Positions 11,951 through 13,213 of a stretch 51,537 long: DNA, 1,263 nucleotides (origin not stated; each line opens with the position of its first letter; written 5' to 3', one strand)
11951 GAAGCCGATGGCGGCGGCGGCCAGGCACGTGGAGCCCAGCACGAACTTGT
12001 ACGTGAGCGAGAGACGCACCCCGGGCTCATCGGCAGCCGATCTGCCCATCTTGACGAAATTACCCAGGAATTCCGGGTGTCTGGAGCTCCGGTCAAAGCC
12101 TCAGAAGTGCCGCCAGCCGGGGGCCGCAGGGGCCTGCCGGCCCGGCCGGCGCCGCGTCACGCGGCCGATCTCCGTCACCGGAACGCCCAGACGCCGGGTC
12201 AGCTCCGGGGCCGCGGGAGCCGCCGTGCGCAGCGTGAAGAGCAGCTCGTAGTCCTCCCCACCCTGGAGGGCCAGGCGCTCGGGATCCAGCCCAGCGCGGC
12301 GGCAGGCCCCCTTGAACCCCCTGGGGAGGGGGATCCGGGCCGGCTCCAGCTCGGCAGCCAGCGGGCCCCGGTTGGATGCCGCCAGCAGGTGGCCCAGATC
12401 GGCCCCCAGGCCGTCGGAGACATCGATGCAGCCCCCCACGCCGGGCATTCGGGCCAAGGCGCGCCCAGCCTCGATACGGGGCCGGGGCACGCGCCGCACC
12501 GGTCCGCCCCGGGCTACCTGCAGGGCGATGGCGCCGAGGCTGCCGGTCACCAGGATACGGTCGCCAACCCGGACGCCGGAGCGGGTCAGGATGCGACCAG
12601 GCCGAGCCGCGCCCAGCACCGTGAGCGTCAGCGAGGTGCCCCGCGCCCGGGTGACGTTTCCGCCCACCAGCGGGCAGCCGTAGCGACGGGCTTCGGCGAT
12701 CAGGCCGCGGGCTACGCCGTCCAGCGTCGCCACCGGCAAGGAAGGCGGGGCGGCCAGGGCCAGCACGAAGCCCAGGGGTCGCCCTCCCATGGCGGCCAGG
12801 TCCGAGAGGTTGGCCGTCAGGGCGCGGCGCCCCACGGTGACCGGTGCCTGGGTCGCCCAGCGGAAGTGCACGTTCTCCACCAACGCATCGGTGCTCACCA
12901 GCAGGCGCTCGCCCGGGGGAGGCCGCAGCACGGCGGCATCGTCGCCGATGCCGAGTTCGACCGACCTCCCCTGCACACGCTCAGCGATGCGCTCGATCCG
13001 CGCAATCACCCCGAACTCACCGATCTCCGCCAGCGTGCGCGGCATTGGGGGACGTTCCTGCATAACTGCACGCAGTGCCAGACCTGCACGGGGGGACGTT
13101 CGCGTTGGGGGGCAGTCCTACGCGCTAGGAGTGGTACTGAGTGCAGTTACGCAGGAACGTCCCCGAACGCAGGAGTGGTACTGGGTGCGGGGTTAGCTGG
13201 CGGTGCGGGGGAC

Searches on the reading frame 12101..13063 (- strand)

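Call 6: search_protein_families(library=pfam, proteins=[window:12101-13063:-])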
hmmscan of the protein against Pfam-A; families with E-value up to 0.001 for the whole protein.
window:12101-13063:- (320 aa): 1 family
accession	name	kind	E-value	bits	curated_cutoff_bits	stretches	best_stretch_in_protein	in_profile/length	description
PF00586.29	AIRS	-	1.9e-28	99.5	24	1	40-152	1-111/112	AIR synthase related protein, N-terminal domain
